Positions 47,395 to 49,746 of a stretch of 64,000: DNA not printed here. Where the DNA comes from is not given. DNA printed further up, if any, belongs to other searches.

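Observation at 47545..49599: Roadblock/longin-like domain fused to a roughly 550-aa coiled coil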

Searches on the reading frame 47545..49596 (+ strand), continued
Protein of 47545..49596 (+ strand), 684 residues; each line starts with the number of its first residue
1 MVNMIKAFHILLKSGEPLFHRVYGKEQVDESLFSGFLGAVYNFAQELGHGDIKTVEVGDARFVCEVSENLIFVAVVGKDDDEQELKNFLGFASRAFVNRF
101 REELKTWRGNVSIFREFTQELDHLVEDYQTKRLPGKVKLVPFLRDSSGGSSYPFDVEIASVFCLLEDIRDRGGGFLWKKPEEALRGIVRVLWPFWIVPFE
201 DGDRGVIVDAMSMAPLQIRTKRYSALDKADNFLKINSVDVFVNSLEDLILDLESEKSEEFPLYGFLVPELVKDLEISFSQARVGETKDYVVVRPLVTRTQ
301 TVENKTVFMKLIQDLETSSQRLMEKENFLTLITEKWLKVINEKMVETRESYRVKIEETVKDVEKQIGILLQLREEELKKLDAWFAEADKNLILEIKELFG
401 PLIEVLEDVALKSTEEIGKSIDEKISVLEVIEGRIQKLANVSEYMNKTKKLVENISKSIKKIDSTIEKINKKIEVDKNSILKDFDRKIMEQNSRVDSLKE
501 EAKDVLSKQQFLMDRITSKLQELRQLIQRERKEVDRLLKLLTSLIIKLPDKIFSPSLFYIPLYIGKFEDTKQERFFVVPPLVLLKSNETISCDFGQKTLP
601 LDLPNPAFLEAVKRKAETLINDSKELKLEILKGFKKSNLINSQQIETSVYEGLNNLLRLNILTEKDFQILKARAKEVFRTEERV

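Call 25: search_protein_representatives(alignment_id=A1)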
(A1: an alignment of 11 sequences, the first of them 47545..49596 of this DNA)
Query: 11 sequences, 682 profile positions. Proteins with E-value up to 0.001 (for the whole library): 1114; up to 1e-10: 189; up to 1e-30: 10. The best 150 are listed.
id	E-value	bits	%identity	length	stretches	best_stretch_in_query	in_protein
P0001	0.0e+00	1273.2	-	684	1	1-681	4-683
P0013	1.1e-85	305.2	-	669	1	1-681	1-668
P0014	6.2e-73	263.0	-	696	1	1-678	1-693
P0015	2.0e-69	251.4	-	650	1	1-679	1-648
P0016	6.4e-68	246.5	-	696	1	1-679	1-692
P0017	1.6e-63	231.9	-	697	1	1-677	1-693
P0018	4.7e-62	227.1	-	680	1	3-678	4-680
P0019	3.3e-60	221.0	-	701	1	1-677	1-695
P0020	5.9e-49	183.8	-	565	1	146-678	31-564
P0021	4.0e-39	151.3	-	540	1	151-678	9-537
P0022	1.1e-30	123.4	-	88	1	598-682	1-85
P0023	1.8e-30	122.7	-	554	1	144-677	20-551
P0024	1.9e-26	109.4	-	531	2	142-377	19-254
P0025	3.9e-26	108.4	-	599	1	146-676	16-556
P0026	7.1e-26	107.5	-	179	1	1-134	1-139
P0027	2.0e-24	102.7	-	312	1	1-122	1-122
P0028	2.8e-24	102.2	-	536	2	153-380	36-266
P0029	5.0e-24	101.4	-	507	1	233-677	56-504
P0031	3.3e-22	95.4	-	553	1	133-671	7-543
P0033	1.6e-21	93.1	-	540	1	128-678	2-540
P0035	1.8e-20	89.7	-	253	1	1-134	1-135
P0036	2.6e-20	89.1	-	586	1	136-677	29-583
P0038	3.5e-20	88.7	-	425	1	1-129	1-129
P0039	6.0e-20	87.9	-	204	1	1-128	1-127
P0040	7.8e-20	87.5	-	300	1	1-122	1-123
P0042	1.2e-19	87.0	-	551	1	136-667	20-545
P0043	1.2e-19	87.0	-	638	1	142-673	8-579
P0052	1.8e-18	83.0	-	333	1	1-128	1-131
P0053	4.7e-18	81.6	-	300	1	1-125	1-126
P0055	8.0e-18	80.9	-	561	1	155-670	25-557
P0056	8.6e-18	80.8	-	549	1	146-670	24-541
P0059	1.1e-17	80.4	-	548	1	130-669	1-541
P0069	1.2e-16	77.0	-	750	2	477-672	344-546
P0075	7.2e-16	74.4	-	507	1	1-127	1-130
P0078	1.9e-15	73.1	-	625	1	10-130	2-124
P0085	8.9e-15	70.8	-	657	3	434-678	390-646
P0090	1.4e-14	70.2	-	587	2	459-676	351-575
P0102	4.8e-14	68.4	-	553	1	136-654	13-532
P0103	4.8e-14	68.4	-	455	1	1-119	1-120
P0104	5.1e-14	68.3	-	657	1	5-131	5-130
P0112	1.2e-13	67.1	-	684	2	558-680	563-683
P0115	1.4e-13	66.9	-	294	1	2-122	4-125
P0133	7.9e-13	64.4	-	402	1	10-124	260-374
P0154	4.5e-12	61.9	-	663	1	2-662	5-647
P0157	5.3e-12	61.7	-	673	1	177-668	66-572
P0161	6.1e-12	61.5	-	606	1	137-668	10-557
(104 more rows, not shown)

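Call 27: search_protein_families(library=pfam, proteins=[P0013, P0014, P0020, P0021, P0023, P0025, P0031, P0033, P0043, P0069], max_evalue=0.01)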
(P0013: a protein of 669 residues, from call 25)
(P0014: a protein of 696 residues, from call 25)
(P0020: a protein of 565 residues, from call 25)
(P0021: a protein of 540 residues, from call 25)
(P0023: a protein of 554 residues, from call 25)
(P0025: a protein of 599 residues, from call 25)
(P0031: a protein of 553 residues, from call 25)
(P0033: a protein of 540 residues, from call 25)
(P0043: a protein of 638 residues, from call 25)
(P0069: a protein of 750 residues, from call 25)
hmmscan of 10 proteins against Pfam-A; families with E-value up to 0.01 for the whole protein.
P0013 (669 aa): 1 family
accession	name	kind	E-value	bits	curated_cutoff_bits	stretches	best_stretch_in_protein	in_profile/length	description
PF19036.6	Fuz_longin_1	-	0.0067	17.1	26.1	0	5-74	3-71/125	First Longin domain of FUZ, MON1 and HPS1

P0014 (696 aa): 1 family
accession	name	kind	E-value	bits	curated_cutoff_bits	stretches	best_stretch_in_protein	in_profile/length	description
PF01217.26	Clat_adaptor_s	-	0.00011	22.6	22.5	1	1-99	1-97/142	Clathrin adaptor complex small chain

P0020 (565 aa): 1 family
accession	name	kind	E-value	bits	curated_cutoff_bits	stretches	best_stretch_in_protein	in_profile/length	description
PF05335.18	DUF745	-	0.0073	16.5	33.3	1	304-400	76-171/183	Protein of unknown function (DUF745)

P0021 (540 aa): 0 families

P0023 (554 aa): 0 families

P0025 (599 aa): 0 families

P0031 (553 aa): 0 families

P0033 (540 aa): 1 family
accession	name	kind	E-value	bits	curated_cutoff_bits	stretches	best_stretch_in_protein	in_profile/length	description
PF19286.4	ZSWIM1-3_C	-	0.0054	16.9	27.6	0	307-339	6-36/45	Zinc finger SWIM domain-containing protein 1/3, C-terminal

P0043 (638 aa): 2 families
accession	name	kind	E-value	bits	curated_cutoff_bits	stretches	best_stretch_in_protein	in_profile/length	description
PF04513.17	Baculo_PEP_C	-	0.0012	19.3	38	0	365-429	36-97/140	Baculovirus polyhedron envelope protein, PEP, C terminus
PF16888.10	YwqH-like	-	0.004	17.8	33.7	0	209-266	52-109/123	YwqH-like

P0069 (750 aa): 0 families

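Call 28: search_protein_families(library=pfam, proteins=[P0026, P0027, P0035, P0038, P0039, P0052, P0075, P0078, P0104, P0133], max_evalue=0.01)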
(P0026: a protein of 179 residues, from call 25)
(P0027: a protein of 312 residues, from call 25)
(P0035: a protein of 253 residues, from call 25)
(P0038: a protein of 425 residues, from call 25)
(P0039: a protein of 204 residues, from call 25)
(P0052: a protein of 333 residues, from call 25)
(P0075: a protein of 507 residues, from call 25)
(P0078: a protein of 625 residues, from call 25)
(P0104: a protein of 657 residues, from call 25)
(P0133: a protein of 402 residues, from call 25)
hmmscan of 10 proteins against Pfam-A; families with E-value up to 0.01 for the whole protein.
P0026 (179 aa): 1 family
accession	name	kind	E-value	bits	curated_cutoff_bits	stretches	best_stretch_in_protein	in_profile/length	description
PF01217.26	Clat_adaptor_s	-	0.0091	16.4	22.5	0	1-132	1-123/142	Clathrin adaptor complex small chain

P0027 (312 aa): 12 families
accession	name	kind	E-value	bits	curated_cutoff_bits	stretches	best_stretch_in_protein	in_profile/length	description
PF00025.27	Arf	-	1.7e-18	67.1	22.3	1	126-258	15-144/174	ADP-ribosylation factor family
PF08477.19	Roc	-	2.5e-14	54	27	1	127-240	1-119/119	Ras of Complex, Roc, domain of DAPkinase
PF00071.28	Ras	-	7.5e-13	48.8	21.6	1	127-242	1-117/162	Ras family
PF01926.29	MMR_HSR1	-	1.3e-06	29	21.9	1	127-238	1-113/113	50S ribosome-binding GTPase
PF04670.18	Gtr1_RagA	-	1.7e-05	24.8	22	1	127-237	1-119/232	Gtr1/RagA G protein conserved region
PF00005.33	ABC_tran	-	0.0001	23.3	25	1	128-153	14-39/137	ABC transporter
PF19036.6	Fuz_longin_1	-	0.0002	22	26.1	1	4-89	2-86/125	First Longin domain of FUZ, MON1 and HPS1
PF01217.26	Clat_adaptor_s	-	0.00072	20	22.5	1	1-97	1-95/142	Clathrin adaptor complex small chain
PF03193.22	RsgA_GTPase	-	0.0011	19.2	30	1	78-149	55-130/174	RsgA GTPase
PF00004.35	AAA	-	0.0027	18.6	21.2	0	129-250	2-119/131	ATPase family associated with various cellular activities (AAA)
PF00503.26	G-alpha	-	0.0066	16.1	48.8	0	125-146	21-42/333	G-protein alpha subunit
PF00931.28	NB-ARC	-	0.0091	15.7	23.5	0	128-231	21-114/248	NB-ARC domain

P0035 (253 aa): 0 families

P0038 (425 aa): 3 families
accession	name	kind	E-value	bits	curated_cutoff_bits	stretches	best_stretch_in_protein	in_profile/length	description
PF00432.27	Prenyltrans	-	5.2e-30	105.3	26.5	2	173-350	25-216/304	Prenyltransferase alpha-alpha toroid domain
PF13249.12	SQHop_cyclase_N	-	0.00012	21.8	26.2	0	271-329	33-90/291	Squalene-hopene cyclase N-terminal domain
PF05817.20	Ribophorin_II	-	0.0076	16.4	23.4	0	307-371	90-148/240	Ribophorin II N-terminal domain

P0039 (204 aa): 5 families
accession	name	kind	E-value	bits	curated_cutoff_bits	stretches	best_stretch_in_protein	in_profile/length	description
PF13774.12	Longin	-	0.0036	17.6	26.2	1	53-100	20-66/84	Regulated-SNARE-like domain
PF08221.17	HTH_9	-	0.0046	17.5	23.4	1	157-198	16-57/62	RNA polymerase III subunit RPC82 helix-turn-helix domain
PF01047.28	MarR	-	0.0048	17.2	24.6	0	153-200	2-49/59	MarR family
PF10473.14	CENP-F_leu_zip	-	0.0072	16.8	34.5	0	81-164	50-132/140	Leucine-rich repeats of kinetochore protein Cenp-F/LEK1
PF12731.12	Mating_N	-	0.0097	16.4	21.4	0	22-61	28-67/95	Mating-type protein beta 1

P0052 (333 aa): 9 families
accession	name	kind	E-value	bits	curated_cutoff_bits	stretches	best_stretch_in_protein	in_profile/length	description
PF00025.27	Arf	-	3.2e-10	40.2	22.3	1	121-256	6-143/174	ADP-ribosylation factor family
PF08477.19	Roc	-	8.2e-08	32.9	27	1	131-239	1-119/119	Ras of Complex, Roc, domain of DAPkinase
PF01926.29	MMR_HSR1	-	1.9e-05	25.2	21.9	1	131-213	1-89/113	50S ribosome-binding GTPase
PF02421.24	FeoB_N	-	0.00096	19.1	27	1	131-272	2-153/156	Ferrous iron transport protein B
PF19036.6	Fuz_longin_1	-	0.0013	19.3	26.1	1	7-107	5-104/125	First Longin domain of FUZ, MON1 and HPS1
PF20720.3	nSTAND3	-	0.0016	18.6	27.2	1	132-168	20-56/155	Novel STAND NTPase 3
PF00004.35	AAA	-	0.0036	18.2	21.2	0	132-155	1-23/131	ATPase family associated with various cellular activities (AAA)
PF00071.28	Ras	-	0.0059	16.6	21.6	0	131-242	1-118/162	Ras family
PF05496.18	RuvB_N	-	0.0062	16.7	27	0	125-153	29-57/159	Holliday junction DNA helicase RuvB P-loop domain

P0075 (507 aa): 1 family
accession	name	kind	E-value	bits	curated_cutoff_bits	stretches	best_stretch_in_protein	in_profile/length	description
PF01636.29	APH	-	0.0092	16.2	23.2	0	246-363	47-183/239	Phosphotransferase enzyme family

P0078 (625 aa): 1 family
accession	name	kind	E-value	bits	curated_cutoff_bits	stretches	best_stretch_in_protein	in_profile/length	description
PF19031.6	Intu_longin_1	-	0.0026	18.4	23.7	1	24-87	40-107/112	First Longin domain of INTU, CCZ1 and HPS4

P0104 (657 aa): 0 families

P0133 (402 aa): 0 families

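Call 29: list_cluster_members(proteins=[P0013, P0014, P0015, P0016, P0020, P0021, P0023, P0025, P0031, P0033])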
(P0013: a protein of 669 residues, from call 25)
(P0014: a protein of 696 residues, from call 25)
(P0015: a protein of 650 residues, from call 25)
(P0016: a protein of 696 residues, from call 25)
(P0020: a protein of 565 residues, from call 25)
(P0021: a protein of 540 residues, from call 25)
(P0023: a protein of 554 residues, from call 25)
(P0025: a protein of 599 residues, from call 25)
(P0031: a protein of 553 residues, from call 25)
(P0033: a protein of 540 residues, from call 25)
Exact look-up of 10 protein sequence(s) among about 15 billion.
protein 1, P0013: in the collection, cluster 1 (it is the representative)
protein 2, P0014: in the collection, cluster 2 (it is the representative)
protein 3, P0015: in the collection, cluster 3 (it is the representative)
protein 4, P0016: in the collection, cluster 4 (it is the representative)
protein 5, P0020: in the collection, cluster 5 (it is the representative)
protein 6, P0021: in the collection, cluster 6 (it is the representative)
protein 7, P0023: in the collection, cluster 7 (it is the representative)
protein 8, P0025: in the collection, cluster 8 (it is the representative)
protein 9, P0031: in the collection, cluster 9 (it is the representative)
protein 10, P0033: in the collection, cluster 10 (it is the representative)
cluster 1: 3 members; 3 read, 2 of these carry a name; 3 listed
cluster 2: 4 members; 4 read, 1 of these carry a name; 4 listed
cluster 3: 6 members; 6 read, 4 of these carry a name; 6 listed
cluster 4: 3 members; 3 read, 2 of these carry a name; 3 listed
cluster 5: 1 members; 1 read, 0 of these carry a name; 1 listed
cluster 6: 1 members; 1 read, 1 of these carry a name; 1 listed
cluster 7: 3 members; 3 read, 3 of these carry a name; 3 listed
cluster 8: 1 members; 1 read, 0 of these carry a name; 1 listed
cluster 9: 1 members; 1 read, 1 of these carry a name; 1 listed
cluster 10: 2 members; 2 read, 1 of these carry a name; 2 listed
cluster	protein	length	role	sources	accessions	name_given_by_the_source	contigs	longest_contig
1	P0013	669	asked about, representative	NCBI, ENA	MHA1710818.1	MAG: hypothetical protein ACTSUS_01935 [Candidatus Freyarchaeota archaeon]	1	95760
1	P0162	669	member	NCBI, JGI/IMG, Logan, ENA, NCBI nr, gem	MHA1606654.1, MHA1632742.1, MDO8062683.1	MAG: hypothetical protein ACTSWP_03800 [Candidatus Freyarchaeota archaeon] | hypothetical protein [Candidatus Freyrarchaeum guaymaensis]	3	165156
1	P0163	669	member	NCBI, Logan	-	-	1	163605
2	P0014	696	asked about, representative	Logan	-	-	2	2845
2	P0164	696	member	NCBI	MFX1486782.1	MAG: hypothetical protein ACFFBS_06790 [Promethearchaeota archaeon]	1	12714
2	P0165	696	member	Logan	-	-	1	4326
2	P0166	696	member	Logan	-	-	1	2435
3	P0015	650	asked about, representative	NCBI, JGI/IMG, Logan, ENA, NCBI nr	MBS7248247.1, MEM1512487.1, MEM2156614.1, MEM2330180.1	MAG: hypothetical protein QXN15_08025 [Candidatus Jordarchaeales archaeon] | hypothetical protein [Candidatus Jordarchaeia archaeon]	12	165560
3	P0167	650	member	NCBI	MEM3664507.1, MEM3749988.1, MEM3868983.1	MAG: hypothetical protein QXW47_09345 [Candidatus Jordarchaeales archaeon]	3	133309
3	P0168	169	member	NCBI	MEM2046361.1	MAG: hypothetical protein QXZ06_00590 [Candidatus Jordarchaeales archaeon]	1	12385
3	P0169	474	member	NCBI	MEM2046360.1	MAG: hypothetical protein QXZ06_00585, partial [Candidatus Jordarchaeales archaeon]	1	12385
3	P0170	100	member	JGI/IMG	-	-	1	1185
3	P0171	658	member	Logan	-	-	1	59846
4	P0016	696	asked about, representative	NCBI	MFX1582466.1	MAG: hypothetical protein ACFFCJ_09640 [Promethearchaeota archaeon]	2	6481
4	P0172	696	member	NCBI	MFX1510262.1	MAG: hypothetical protein ACFFBR_08175 [Promethearchaeota archaeon]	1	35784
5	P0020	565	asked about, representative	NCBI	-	-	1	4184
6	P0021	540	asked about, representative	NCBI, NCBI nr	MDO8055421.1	MAG: hypothetical protein Q6361_01030, partial [Candidatus Hermodarchaeota archaeon] | hypothetical protein [Candidatus Hermodarchaeota archaeon]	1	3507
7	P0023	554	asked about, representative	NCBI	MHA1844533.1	MAG: hypothetical protein ACTSWE_09765 [Promethearchaeota archaeon]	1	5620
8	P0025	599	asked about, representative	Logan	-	-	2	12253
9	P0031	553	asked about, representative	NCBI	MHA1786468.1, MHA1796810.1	MAG: hypothetical protein ACTSVY_00040 [Candidatus Helarchaeota archaeon]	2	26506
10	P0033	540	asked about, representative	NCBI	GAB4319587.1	MAG: hypothetical protein Kow0069_23200 [Promethearchaeota archaeon]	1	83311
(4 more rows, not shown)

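Call 33: find_homologous_proteins(query=A2, max_evalue=0.001)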
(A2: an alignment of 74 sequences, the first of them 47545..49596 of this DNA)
Query A2 (74 sequences) (684 aa, profile of the alignment): 15 proteins with E <= 0.001 among 8000 candidates.
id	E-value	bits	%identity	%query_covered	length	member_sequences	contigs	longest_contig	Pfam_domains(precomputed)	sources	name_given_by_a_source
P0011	3.7e-189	648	58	99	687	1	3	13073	PF19036.7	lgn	-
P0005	3.2e-188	645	63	100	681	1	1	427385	-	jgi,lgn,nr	nr:hypothetical protein [Candidatus Freyarchaeota archaeon]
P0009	1.9e-185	636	59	100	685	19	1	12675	PF12128.15,PF19036.7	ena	-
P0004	2.9e-184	632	64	100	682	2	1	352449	-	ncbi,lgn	ncbi:MAG: hypothetical protein ACETWM_10510 [Candidatus Lokiarchaeia archaeon]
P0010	6.4e-182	624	58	99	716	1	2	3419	-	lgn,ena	-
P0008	2.0e-181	623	62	99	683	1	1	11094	-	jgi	jgi:hypothetical protein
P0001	6.1e-178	611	100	100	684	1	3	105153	PF19036.7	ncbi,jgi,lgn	-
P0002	6.7e-177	608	97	100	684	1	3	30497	PF19036.7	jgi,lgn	jgi:hypothetical protein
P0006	1.7e-174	600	62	100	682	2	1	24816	-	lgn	-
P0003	9.4e-173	594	91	100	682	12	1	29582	PF19036.7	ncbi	ncbi:MAG: hypothetical protein QXG44_08655 [Candidatus Jordarchaeaceae archaeon]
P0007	8.0e-169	581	62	99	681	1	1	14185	PF19036.7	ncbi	-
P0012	3.3e-139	483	23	65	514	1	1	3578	-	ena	-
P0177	1.9e-97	345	28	17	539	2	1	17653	-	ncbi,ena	-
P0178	1.9e-63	233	60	49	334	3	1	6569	-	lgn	-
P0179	2.2e-63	233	64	48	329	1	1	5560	-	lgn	-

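Call 34: search_protein_families(library=pfam, alignment_id=A2, max_evalue=0.1)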
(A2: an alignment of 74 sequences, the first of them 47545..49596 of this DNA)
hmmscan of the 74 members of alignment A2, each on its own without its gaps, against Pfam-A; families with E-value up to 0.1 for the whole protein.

A. member 1, window:47545-49596:+ (684 aa): 6 families
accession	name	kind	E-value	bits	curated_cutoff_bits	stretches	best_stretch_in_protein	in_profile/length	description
PF19036.6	Fuz_longin_1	-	6.1e-07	30.1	26.1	1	7-97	2-91/125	First Longin domain of FUZ, MON1 and HPS1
PF06009.19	Laminin_II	-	0.00013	22.5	33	1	436-535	10-107/138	Laminin Domain II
PF06103.16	DUF948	-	0.00098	19.7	37.2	0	415-470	22-78/89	Bacterial protein of unknown function (DUF948)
PF16740.10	SKA2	-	0.015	15.6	30.1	1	492-529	51-88/110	Spindle and kinetochore-associated protein 2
PF17047.11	SMP_LBD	-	0.032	14.2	27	0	182-252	6-78/180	Synaptotagmin-like mitochondrial-lipid-binding domain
PF00435.27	Spectrin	-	0.042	14.8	29.9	1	481-526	43-88/105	Spectrin repeat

B. families by the number of members that match (of 74 scanned): 137 families (the first 25 are shown)
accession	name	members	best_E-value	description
PF04513.17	Baculo_PEP_C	16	0.00066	Baculovirus polyhedron envelope protein, PEP, C terminus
PF19036.6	Fuz_longin_1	8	5.2e-07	First Longin domain of FUZ, MON1 and HPS1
PF01442.23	Apolipoprotein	8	0.00011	Apolipoprotein A1/A4/E domain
PF06103.16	DUF948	6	0.00098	Bacterial protein of unknown function (DUF948)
PF14362.11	DUF4407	4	0.0014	Domain of unknown function (DUF4407)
PF13774.12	Longin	4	0.0029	Regulated-SNARE-like domain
PF08702.15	Fib_alpha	4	0.0095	Fibrinogen alpha/beta chain family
PF12773.13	DZR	3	4.4e-08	Double zinc ribbon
PF13240.11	Zn_Ribbon_1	3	7.9e-07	zinc-ribbon domain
PF04108.17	ATG17_like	3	2e-05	Autophagy protein ATG17-like domain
PF12128.14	DUF3584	3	2.3e-05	Protein of unknown function (DUF3584)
PF25764.1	KIF21A_4th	3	4.2e-05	KIF21A-like domain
PF01217.26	Clat_adaptor_s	3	0.00011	Clathrin adaptor complex small chain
PF07464.16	ApoLp-III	3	0.00063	Apolipophorin-III precursor (apoLp-III)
PF13248.11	Zn_ribbon_3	3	0.00066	zinc-ribbon domain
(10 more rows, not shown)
